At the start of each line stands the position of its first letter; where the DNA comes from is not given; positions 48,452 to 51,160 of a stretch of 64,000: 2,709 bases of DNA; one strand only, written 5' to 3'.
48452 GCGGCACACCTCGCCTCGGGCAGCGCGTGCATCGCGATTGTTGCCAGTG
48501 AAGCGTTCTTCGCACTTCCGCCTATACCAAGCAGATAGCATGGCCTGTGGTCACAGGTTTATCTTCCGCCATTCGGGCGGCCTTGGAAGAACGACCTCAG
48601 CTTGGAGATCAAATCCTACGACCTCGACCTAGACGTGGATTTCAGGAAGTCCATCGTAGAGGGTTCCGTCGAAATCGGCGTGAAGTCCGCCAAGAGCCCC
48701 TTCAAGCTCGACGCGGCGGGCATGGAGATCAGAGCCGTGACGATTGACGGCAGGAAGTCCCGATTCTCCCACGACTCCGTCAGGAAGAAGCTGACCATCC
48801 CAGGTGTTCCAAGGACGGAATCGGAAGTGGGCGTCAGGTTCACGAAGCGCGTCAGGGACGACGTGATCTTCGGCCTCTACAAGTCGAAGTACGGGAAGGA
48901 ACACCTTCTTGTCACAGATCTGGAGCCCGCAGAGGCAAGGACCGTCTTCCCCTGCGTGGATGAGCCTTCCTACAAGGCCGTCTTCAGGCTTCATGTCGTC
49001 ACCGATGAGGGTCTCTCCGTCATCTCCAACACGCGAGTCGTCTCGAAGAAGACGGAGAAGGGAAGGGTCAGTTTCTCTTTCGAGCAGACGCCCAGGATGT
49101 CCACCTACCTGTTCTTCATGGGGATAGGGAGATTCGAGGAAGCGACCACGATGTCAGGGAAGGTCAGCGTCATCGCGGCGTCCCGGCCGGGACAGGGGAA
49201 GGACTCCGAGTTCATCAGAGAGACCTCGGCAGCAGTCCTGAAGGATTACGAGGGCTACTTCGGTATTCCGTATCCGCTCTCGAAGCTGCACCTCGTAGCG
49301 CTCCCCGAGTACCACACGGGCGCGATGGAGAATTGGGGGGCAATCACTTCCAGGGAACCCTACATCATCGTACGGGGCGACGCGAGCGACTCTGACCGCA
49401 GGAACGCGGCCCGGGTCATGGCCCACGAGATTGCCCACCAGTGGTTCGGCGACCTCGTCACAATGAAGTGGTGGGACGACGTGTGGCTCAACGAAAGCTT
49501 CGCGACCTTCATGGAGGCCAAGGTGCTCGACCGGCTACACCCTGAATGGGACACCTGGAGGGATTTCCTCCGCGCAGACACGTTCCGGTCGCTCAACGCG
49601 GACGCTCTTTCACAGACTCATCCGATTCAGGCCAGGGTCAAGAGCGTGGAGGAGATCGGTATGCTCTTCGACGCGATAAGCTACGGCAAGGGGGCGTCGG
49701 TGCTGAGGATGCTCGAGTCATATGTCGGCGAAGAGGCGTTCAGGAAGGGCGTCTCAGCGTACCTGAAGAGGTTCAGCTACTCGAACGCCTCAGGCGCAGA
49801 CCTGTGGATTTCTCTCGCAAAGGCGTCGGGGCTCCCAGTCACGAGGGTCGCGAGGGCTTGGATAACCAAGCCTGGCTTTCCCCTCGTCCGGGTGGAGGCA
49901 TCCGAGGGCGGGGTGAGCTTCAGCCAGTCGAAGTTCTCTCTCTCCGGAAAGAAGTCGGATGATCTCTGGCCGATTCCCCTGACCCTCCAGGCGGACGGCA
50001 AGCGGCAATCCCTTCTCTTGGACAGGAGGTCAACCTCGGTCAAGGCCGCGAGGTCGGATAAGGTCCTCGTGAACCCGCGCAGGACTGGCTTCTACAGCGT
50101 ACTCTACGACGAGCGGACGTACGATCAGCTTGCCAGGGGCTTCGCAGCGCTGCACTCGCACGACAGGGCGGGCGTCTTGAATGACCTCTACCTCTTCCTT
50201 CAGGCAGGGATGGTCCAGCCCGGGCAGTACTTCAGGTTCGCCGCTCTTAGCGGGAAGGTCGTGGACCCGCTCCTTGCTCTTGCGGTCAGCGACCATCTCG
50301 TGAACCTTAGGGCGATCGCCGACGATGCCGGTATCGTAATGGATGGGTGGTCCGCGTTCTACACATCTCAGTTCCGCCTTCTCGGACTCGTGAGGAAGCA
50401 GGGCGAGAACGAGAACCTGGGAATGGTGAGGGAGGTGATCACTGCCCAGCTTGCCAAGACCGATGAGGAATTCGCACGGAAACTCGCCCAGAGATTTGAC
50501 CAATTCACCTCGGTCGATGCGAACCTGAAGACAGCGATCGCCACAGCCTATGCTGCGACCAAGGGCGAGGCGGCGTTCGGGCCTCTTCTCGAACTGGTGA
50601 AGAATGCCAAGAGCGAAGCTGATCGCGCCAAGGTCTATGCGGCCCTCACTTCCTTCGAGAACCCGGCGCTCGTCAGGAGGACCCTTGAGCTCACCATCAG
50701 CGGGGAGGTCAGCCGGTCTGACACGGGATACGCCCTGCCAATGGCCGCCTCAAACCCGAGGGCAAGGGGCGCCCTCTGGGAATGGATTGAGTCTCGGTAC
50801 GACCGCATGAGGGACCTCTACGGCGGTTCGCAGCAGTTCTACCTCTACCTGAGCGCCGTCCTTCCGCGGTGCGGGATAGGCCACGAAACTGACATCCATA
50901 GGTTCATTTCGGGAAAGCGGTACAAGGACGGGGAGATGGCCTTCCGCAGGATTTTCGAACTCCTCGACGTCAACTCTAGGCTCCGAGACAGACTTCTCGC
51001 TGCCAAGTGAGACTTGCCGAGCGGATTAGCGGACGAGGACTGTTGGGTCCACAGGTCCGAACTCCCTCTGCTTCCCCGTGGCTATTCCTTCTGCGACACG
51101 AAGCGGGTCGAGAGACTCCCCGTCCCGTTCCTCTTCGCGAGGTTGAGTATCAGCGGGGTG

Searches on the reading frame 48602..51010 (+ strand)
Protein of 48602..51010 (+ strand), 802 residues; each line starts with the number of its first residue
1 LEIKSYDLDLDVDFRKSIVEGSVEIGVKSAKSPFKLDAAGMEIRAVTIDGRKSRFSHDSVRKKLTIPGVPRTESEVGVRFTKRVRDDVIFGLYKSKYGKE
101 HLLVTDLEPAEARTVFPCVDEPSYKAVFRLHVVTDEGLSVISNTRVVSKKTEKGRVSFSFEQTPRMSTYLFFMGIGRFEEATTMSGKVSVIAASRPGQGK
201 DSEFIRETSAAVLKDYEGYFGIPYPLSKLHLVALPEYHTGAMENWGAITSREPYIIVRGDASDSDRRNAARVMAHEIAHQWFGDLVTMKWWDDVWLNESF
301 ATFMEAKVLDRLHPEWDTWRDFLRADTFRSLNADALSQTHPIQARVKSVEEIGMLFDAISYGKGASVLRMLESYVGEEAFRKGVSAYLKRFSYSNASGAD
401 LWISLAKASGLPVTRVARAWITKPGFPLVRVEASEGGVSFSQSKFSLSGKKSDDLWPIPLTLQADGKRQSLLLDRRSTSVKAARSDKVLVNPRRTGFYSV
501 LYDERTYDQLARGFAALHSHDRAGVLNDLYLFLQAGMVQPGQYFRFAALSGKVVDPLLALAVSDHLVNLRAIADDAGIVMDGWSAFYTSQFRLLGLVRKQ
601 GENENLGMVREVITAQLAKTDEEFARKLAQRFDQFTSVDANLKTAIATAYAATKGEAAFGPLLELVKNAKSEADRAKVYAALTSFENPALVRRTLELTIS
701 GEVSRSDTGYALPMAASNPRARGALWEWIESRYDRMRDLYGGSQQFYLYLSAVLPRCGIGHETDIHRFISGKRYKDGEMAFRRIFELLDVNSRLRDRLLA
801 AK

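Call 11: search_protein_families(library=pfam, proteins=[window:48602-51010:+], max_evalue=0.01)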
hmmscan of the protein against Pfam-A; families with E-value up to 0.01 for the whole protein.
window:48602-51010:+ (802 aa): 3 families
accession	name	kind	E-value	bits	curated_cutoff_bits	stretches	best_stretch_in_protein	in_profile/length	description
PF01433.26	Peptidase_M1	-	3e-76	256.3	27.7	1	207-420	4-218/218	Peptidase family M1 domain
PF11838.14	ERAP1_C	-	2.6e-38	132.7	38.2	1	488-757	2-284/318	ERAP1-like C-terminal domain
PF17900.6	Peptidase_M1_N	-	7.9e-31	108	25.8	1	4-170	3-186/186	Peptidase M1 N-terminal domain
